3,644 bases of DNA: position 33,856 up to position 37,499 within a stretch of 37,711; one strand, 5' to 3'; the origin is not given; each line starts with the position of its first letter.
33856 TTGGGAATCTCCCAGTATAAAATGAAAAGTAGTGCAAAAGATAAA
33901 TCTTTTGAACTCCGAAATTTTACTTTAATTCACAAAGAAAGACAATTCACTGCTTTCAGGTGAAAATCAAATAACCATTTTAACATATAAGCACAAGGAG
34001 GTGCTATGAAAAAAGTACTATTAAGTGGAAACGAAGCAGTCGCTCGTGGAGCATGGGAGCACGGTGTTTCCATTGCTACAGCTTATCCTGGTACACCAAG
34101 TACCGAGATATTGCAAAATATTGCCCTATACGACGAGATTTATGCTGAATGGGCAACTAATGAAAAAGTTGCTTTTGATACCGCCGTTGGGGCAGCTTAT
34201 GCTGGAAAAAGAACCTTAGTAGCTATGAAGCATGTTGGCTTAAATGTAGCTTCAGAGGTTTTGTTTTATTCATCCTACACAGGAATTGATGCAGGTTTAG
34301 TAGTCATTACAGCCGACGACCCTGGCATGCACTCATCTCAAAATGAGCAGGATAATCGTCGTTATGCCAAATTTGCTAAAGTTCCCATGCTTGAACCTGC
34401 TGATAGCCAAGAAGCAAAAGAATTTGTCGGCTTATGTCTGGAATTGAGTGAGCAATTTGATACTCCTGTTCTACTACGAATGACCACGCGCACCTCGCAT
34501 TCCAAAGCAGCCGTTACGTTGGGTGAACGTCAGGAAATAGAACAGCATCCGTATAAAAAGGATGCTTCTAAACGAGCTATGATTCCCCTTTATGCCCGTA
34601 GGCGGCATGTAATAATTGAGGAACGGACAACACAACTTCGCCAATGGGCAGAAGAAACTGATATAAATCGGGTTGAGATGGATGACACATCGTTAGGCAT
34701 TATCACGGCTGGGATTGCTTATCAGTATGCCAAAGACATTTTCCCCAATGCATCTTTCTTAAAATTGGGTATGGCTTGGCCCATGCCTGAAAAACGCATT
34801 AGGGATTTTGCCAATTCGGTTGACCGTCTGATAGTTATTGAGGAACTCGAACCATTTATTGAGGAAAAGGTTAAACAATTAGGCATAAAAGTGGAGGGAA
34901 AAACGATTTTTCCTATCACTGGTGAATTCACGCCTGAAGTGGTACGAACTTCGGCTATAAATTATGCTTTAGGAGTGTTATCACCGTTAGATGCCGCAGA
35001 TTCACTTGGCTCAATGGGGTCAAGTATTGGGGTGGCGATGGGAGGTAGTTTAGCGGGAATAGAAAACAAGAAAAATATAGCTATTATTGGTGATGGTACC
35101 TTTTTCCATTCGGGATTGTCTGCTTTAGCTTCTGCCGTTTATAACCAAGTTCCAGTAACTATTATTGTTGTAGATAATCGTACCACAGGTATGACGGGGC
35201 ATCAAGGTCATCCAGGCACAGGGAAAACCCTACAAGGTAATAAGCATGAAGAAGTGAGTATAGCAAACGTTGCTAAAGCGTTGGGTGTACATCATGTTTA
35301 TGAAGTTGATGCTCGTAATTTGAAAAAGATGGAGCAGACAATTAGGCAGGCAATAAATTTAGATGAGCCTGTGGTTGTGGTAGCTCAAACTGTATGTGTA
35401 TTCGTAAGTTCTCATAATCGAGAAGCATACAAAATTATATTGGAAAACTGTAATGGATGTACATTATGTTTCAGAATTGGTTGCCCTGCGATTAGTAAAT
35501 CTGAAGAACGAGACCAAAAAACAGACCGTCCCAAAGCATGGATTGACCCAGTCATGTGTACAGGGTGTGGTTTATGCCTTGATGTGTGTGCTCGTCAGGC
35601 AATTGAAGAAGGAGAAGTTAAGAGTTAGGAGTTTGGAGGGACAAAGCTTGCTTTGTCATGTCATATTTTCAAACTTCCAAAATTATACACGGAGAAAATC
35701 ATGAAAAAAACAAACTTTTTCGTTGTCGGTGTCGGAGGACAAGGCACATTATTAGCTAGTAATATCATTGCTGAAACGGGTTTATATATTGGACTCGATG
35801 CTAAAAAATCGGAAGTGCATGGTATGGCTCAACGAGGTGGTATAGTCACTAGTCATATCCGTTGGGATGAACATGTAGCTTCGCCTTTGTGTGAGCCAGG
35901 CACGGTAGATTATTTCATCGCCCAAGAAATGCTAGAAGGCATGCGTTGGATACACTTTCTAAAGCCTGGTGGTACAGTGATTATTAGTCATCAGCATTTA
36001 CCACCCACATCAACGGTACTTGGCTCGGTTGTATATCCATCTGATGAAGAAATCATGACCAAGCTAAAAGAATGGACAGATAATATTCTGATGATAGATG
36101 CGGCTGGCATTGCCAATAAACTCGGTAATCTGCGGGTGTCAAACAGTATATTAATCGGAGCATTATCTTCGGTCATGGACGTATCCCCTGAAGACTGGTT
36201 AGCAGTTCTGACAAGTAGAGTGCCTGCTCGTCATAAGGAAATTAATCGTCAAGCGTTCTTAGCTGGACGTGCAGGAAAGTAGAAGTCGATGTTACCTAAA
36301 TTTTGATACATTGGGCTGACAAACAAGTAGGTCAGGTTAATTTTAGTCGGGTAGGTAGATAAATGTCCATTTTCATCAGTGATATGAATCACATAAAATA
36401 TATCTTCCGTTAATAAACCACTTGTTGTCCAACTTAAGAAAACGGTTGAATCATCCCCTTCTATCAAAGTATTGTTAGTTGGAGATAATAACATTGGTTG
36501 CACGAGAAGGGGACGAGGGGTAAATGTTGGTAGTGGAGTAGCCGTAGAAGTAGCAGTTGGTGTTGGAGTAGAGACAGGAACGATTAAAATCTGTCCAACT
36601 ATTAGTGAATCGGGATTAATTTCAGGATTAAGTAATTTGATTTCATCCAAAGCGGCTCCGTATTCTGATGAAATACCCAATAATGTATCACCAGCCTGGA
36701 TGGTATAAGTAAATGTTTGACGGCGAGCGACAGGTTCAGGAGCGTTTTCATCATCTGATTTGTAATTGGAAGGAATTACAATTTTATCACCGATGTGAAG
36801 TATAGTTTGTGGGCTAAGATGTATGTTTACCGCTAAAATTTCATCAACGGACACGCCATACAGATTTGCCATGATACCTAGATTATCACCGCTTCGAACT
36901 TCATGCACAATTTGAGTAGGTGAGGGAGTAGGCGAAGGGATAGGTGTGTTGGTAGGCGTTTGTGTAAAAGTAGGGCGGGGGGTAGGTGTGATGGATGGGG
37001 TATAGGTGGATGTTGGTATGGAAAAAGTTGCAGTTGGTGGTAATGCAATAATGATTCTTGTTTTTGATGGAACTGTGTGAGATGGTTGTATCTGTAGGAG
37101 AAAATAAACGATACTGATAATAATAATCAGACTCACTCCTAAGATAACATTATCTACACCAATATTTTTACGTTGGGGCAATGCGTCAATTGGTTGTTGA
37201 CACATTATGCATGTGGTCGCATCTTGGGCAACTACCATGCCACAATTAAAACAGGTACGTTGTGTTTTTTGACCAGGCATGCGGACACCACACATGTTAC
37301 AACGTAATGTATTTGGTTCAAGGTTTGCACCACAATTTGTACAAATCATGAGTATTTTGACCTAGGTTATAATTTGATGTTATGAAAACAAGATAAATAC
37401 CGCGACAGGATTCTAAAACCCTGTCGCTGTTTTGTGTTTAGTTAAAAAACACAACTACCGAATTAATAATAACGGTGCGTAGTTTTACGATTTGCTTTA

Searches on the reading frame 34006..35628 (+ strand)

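Call 7: search_protein_families(library=pfam, proteins=[window:34006-35628:+], max_evalue=0.001)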
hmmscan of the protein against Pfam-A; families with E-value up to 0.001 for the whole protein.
window:34006-35628:+ (540 aa): 11 families
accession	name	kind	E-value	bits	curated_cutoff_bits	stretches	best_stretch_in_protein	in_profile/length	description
PF02775.26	TPP_enzyme_C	-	3.4e-29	102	21.9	1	332-459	25-150/151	Thiamine pyrophosphate enzyme, C-terminal TPP binding domain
PF01855.24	POR_N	-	1.7e-14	54.6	27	1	15-193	2-189/231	Pyruvate flavodoxin/ferredoxin oxidoreductase, thiamine diP-bdg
PF12837.12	Fer4_6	-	7.7e-06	26.1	25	0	513-533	4-24/24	4Fe-4S binding domain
PF12838.12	Fer4_7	-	1.3e-05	26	27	1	481-531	1-51/52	4Fe-4S dicluster domain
PF14697.11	Fer4_21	-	3.6e-05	24.2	35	0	515-533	5-57/59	4Fe-4S dicluster domain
PF13187.11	Fer4_9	-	4.4e-05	23.9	27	1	481-533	1-52/52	4Fe-4S dicluster domain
PF13292.11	DXP_synthase_N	-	6.4e-05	22.8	21.2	0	330-393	110-173/274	1-deoxy-D-xylulose-5-phosphate synthase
PF00037.32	Fer4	-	0.00014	22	21.1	1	512-533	2-23/24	4Fe-4S binding domain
PF13237.11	Fer4_10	-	0.00017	21.9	25.5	1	476-528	3-52/53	4Fe-4S dicluster domain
PF12797.12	Fer4_2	-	0.00022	21.5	24.5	0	511-528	3-20/22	4Fe-4S binding domain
PF02776.23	TPP_enzyme_N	-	0.00022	21.4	26.8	0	8-112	3-107/119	Thiamine pyrophosphate enzyme, N-terminal TPP binding domain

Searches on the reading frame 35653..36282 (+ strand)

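Call 70: search_protein_families(library=pfam, proteins=[window:35653-36282:+], max_evalue=0.01)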
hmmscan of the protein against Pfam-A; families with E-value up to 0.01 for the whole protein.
window:35653-36282:+ (209 aa): 1 family
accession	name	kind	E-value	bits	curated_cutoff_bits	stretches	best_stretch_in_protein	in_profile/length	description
PF01558.24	POR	-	3e-33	115.9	27.4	1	28-206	1-172/173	Pyruvate ferredoxin/flavodoxin oxidoreductase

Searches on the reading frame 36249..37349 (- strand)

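Call 70: search_protein_families(library=pfam, proteins=[window:36249-37349:-], max_evalue=0.01)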
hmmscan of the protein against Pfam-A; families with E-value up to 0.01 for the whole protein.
window:36249-37349:- (366 aa): 5 families
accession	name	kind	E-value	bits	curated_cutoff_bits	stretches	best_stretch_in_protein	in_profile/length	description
PF01476.26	LysM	-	2.2e-22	79.2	20.9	2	149-193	1-43/43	LysM domain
PF23457.1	LysM2_NFP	-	1.4e-05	25.5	36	1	214-259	7-55/56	NFP LysM2 domain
PF13240.11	Zn_Ribbon_1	-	3.5e-05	23.9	25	1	3-21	2-20/23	zinc-ribbon domain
PF12773.13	DZR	-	0.00019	22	27.3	1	3-50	1-44/45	Double zinc ribbon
PF23446.1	LysM1_NFP_LYK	-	0.00061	21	36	0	157-193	18-54/60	NFP/LYK LysM1 domain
